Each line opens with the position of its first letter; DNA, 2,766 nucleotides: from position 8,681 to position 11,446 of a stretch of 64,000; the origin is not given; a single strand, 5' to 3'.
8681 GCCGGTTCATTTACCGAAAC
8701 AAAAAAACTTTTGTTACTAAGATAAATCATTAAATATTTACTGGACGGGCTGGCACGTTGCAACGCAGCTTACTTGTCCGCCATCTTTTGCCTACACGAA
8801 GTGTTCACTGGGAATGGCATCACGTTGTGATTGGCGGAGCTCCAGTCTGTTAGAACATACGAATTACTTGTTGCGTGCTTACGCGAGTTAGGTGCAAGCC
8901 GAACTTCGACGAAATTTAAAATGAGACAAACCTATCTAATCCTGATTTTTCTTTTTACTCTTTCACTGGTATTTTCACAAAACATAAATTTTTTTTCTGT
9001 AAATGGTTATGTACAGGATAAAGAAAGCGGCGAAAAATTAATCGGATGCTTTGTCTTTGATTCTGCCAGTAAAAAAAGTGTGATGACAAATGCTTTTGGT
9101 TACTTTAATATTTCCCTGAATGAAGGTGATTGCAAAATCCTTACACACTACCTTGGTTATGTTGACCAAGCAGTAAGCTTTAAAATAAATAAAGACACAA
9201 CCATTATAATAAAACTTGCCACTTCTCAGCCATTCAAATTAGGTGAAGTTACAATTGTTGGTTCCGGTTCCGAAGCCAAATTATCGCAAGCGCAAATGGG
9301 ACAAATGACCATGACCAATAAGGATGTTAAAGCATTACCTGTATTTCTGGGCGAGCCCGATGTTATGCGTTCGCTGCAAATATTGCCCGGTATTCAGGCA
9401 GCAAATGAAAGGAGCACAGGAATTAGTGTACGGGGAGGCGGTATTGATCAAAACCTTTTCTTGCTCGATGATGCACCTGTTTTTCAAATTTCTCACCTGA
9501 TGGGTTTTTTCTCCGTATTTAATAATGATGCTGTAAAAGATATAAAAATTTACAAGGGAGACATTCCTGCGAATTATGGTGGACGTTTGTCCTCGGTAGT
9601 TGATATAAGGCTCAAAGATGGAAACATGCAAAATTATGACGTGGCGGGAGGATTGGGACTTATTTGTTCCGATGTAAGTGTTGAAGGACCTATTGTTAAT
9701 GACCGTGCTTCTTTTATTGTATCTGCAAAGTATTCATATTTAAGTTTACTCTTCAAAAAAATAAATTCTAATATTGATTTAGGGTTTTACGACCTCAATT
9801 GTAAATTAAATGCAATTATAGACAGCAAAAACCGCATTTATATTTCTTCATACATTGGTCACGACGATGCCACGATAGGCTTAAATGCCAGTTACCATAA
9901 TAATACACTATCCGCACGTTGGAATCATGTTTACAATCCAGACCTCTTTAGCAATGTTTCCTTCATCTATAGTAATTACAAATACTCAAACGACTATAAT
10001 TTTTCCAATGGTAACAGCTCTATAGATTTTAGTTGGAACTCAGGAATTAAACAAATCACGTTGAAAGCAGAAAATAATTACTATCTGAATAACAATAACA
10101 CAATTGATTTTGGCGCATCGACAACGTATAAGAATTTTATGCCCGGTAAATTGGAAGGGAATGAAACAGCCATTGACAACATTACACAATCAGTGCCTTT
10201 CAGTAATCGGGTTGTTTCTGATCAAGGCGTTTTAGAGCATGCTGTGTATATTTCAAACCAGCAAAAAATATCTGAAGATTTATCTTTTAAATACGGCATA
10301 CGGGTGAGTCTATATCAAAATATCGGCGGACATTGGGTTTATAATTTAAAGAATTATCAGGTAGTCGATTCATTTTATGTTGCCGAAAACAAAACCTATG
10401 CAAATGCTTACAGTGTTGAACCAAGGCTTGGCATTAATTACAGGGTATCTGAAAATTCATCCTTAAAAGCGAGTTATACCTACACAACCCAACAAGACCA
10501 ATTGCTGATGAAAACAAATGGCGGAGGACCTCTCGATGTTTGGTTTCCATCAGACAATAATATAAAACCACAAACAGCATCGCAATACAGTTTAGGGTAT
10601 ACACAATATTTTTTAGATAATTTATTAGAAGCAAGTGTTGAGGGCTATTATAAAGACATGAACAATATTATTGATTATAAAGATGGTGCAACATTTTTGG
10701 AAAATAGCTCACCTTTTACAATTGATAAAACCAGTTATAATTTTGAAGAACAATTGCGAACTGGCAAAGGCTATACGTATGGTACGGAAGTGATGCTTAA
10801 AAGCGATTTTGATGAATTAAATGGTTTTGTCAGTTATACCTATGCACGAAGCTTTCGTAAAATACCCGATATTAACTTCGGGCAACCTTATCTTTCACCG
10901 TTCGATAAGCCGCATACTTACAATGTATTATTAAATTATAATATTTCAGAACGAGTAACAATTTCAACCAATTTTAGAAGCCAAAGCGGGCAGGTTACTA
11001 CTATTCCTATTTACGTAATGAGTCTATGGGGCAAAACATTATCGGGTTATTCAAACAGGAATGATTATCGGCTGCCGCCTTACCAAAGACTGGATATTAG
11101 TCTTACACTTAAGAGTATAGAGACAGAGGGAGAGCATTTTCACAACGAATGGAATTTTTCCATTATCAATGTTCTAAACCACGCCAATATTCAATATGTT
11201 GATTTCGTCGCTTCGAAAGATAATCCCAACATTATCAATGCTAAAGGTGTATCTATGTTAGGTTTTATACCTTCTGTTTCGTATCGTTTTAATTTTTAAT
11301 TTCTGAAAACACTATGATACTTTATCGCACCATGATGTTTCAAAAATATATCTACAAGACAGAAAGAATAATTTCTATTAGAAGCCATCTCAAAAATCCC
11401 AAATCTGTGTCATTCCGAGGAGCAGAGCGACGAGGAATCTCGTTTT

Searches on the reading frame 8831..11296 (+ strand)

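Call 20: search_protein_families(library=pfam, proteins=[window:8831-11296:+], max_evalue=0.001)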
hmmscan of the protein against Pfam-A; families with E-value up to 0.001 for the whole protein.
window:8831-11296:+ (822 aa): 3 families
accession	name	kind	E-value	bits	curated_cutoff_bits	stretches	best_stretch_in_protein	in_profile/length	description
PF13715.12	CarbopepD_reg_2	-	1.7e-11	44.4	32.2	1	57-141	1-87/88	CarboxypepD_reg-like domain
PF07715.20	Plug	-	7.6e-07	30.1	23.9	1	176-252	23-102/107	TonB-dependent Receptor Plug Domain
PF13620.12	CarboxypepD_reg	-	0.00027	21.7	32.3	1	56-125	1-77/82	Carboxypeptidase regulatory-like domain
